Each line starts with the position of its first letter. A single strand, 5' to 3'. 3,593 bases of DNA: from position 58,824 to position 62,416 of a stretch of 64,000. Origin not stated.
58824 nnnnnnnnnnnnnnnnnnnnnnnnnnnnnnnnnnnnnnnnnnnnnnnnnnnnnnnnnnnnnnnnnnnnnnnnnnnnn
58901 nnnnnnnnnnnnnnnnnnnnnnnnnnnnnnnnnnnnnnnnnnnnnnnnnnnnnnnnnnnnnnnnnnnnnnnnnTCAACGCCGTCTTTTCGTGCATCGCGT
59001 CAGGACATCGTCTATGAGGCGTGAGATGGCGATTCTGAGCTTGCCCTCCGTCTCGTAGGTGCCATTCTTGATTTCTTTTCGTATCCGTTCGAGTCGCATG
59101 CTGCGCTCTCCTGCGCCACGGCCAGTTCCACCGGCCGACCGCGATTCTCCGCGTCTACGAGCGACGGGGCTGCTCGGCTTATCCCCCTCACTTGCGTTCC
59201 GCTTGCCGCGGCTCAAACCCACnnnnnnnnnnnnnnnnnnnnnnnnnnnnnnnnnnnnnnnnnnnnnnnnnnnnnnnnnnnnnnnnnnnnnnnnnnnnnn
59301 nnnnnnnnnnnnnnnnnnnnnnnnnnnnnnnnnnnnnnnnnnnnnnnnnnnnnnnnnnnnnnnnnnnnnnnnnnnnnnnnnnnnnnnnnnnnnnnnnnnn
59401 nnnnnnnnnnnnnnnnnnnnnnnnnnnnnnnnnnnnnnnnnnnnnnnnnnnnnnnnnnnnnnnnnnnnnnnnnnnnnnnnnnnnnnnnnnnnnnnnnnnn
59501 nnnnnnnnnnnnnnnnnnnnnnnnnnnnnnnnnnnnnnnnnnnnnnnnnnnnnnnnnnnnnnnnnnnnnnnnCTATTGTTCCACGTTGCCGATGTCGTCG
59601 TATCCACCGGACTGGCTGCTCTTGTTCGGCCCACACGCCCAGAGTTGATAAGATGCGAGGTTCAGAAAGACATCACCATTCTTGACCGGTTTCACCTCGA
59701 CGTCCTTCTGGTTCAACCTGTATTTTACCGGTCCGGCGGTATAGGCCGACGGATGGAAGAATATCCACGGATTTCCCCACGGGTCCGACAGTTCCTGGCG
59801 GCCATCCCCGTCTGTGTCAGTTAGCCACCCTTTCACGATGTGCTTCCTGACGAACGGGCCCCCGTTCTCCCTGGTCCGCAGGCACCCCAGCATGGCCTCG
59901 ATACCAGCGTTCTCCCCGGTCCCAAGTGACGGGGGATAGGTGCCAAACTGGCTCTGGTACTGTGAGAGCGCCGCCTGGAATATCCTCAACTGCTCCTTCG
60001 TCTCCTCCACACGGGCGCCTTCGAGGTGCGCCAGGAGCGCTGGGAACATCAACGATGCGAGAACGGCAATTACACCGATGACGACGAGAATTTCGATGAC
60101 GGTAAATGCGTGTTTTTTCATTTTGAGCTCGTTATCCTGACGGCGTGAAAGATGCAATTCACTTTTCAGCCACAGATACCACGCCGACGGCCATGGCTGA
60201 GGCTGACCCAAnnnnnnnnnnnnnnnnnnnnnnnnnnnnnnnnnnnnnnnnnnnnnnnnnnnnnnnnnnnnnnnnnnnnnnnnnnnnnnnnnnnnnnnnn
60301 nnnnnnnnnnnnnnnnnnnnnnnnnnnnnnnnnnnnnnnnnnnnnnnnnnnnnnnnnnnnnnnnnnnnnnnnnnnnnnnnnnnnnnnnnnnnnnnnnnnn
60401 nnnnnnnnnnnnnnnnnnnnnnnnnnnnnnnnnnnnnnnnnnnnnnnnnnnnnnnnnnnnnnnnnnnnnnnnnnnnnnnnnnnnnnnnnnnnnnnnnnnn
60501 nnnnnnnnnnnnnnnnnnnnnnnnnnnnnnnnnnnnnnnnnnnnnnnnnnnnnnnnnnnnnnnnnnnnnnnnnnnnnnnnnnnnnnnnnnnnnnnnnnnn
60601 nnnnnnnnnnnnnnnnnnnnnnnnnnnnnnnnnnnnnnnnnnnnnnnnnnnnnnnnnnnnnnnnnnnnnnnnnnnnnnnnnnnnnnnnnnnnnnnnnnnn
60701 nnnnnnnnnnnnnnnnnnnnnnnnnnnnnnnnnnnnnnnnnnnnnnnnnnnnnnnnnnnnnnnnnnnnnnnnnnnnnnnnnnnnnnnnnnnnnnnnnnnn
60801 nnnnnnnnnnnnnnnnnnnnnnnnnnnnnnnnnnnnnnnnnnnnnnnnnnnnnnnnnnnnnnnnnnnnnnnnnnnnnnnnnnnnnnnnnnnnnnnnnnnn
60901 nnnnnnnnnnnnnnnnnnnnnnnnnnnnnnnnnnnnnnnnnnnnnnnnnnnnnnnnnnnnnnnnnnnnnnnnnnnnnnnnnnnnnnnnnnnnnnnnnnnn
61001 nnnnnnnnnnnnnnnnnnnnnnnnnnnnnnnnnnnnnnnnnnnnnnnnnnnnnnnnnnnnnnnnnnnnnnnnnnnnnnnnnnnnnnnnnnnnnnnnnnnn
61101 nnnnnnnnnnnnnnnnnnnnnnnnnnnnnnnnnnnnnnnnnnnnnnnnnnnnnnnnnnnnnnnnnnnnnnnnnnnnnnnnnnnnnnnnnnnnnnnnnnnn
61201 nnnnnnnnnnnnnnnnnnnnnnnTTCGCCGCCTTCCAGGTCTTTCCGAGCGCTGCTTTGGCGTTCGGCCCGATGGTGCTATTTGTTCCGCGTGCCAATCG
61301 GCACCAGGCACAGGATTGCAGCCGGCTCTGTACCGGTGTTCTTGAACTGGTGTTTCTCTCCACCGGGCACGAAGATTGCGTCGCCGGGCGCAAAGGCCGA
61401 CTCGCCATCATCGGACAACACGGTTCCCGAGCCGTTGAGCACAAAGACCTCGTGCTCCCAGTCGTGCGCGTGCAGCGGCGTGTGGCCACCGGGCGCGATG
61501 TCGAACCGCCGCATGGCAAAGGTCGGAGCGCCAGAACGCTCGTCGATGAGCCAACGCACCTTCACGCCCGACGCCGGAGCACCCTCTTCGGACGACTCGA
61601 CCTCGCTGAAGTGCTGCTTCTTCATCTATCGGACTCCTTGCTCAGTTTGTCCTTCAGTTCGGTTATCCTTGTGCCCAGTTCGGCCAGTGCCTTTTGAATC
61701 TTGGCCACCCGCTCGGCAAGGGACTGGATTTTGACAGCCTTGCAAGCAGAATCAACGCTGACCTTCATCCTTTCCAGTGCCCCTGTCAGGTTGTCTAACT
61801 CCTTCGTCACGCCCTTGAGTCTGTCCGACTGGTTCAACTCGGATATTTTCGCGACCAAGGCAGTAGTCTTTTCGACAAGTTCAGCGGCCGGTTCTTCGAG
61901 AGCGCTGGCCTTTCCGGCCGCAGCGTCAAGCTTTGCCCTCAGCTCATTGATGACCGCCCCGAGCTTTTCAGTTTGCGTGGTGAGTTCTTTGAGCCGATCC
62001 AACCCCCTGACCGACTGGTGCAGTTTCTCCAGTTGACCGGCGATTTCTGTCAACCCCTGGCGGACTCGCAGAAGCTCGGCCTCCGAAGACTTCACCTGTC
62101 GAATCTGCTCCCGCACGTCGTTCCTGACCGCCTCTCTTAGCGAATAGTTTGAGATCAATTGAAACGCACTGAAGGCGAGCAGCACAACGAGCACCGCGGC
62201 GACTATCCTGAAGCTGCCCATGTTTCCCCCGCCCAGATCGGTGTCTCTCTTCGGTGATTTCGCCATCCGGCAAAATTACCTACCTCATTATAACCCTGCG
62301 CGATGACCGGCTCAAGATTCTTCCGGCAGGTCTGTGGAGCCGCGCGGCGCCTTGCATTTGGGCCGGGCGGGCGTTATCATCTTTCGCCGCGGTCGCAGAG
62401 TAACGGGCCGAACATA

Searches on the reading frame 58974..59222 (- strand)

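Call 66: search_protein_families(library=pfam, max_evalue=1, proteins=[window:58974-59222:-])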
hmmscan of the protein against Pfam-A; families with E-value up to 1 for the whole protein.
window:58974-59222:- (82 aa): 1 family
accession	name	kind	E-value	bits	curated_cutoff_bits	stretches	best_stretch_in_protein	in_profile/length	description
PF04316.19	FlgM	-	0.056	14.1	25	1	40-59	26-45/55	Anti-sigma-28 factor, FlgM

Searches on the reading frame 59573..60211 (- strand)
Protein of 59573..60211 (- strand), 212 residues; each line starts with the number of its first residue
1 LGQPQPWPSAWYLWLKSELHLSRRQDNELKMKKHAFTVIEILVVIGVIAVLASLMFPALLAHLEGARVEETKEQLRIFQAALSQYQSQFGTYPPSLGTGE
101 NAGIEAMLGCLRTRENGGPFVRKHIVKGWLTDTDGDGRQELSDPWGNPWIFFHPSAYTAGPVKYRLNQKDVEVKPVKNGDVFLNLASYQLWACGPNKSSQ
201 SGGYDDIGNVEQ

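Call 47: search_protein_families(library=ncbifam, max_evalue=0.01, proteins=[window:59573-60211:-])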
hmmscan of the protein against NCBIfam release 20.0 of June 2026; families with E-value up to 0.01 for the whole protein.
window:59573-60211:- (212 aa): 7 families
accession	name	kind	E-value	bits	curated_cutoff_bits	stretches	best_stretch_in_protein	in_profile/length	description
TIGR01710.1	typeII_sec_gspG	equivalog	8.7e-13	48.5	88.85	1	35-156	2-106/134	type II secretion system major pseudopilin GspG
NF007862.0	PRK10574.1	equivalog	6.1e-05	23.2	138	1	31-68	2-39/145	prepilin peptidase-dependent pilin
NF041013.1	T4P_ComGE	equivalog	0.0001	22.3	49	1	32-89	2-60/83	competence type IV pilus minor pilin ComGE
NF040999.1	pilin_ComGC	equivalog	0.00017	21.7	75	1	34-85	2-53/84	competence type IV pilus major pilin ComGC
TIGR01708.2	typeII_sec_gspH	equivalog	0.00034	20.6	80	1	36-87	4-52/169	type II secretion system minor pseudopilin GspH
TIGR02532.1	IV_pilin_GFxxxE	domain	0.00099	18.9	16.3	1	34-54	2-22/24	prepilin-type N-terminal cleavage/methylation domain-containing protein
NF041775.1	typeIV_PilA_Myxo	equivalog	0.0013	18.7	400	1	32-87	9-64/214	type IV pilin protein PilA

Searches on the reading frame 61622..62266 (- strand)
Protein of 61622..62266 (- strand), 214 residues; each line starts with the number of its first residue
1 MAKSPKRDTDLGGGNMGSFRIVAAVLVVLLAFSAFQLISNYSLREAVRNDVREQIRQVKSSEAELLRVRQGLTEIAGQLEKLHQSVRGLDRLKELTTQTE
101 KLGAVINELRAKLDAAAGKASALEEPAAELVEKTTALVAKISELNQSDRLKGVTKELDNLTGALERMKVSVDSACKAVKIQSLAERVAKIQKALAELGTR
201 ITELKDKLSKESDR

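Call 46: search_protein_families(library=pfam, max_evalue=0.01, proteins=[window:61622-62266:-])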
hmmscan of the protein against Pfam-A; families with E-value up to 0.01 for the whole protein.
window:61622-62266:- (214 aa): 16 families
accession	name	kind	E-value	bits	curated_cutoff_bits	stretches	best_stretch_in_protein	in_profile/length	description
PF10046.14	BLOC1_2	-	5.6e-06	27.1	33.4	0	40-91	35-86/96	Biogenesis of lysosome-related organelles complex-1 subunit 2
PF07889.17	DUF1664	-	1.1e-05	25.9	34.6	0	46-91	70-115/124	Protein of unknown function (DUF1664)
PF04513.17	Baculo_PEP_C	-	0.00013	22.5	38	0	93-168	26-105/140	Baculovirus polyhedron envelope protein, PEP, C terminus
PF06103.16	DUF948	-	0.00036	21.1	37.2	0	103-165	18-85/89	Bacterial protein of unknown function (DUF948)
PF06419.17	COG6_N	-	0.00048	20.7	27.4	0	82-141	32-91/114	Conserved oligomeric complex COG6, N-terminal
PF19438.4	LIN9_C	-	0.00062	19.7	26.5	1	108-199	175-263/273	LIN9 C-terminal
PF14523.12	Syntaxin_2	-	0.00074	20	26.5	0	74-156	4-77/134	Syntaxin-like protein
PF10779.14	XhlA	-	0.0011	19.5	34.7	0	183-210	2-29/67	Haemolysin XhlA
PF05531.17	NPV_P10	-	0.0012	19.8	29.8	0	65-112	6-57/75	Nucleopolyhedrovirus P10 protein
PF05377.16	FlaC_arch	-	0.0014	19.4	27.8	0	57-89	8-40/55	Flagella accessory protein C (FlaC)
PF14712.11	Snapin_Pallidin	-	0.0016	19.3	29.6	0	135-209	16-86/89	Snapin/Pallidin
PF04136.21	COG3_N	-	0.0025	18.2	27.9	0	89-164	10-82/147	Conserved oligomeric Golgi complex subunit 3, N-terminal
PF06009.19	Laminin_II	-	0.003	18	33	0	64-143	11-84/138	Laminin Domain II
PF07200.18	Mod_r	-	0.0086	16.5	30.1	0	42-125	33-116/146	Modifier of rudimentary (Mod(r)) protein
PF10158.14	LOH1CR12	-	0.0094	16.5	24.7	0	36-99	67-130/131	Tumour suppressor protein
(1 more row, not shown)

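Call 83: find_encoding_contigs(protein=window:61622-62266:-, flank=10000, max_places=2)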
Protein window:61622-62266:- (214 aa): 1 contig read that carries it; 1 place shown.
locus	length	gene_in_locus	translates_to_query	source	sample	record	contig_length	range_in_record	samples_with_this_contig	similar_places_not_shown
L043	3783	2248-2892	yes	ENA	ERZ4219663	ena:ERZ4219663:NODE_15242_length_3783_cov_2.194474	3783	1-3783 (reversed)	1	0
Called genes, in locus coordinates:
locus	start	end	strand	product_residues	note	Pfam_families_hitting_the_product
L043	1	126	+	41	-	?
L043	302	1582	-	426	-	PF00275:EPSP_synthase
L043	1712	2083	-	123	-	PF01740:STAS, PF13466:STAS_2 (weak)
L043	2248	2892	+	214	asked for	-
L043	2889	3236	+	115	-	PF12973:Cupin_7 (weak), PF00190:Cupin_1 (weak), PF02311:AraC_binding (weak), PF07883:Cupin_2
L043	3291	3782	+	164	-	?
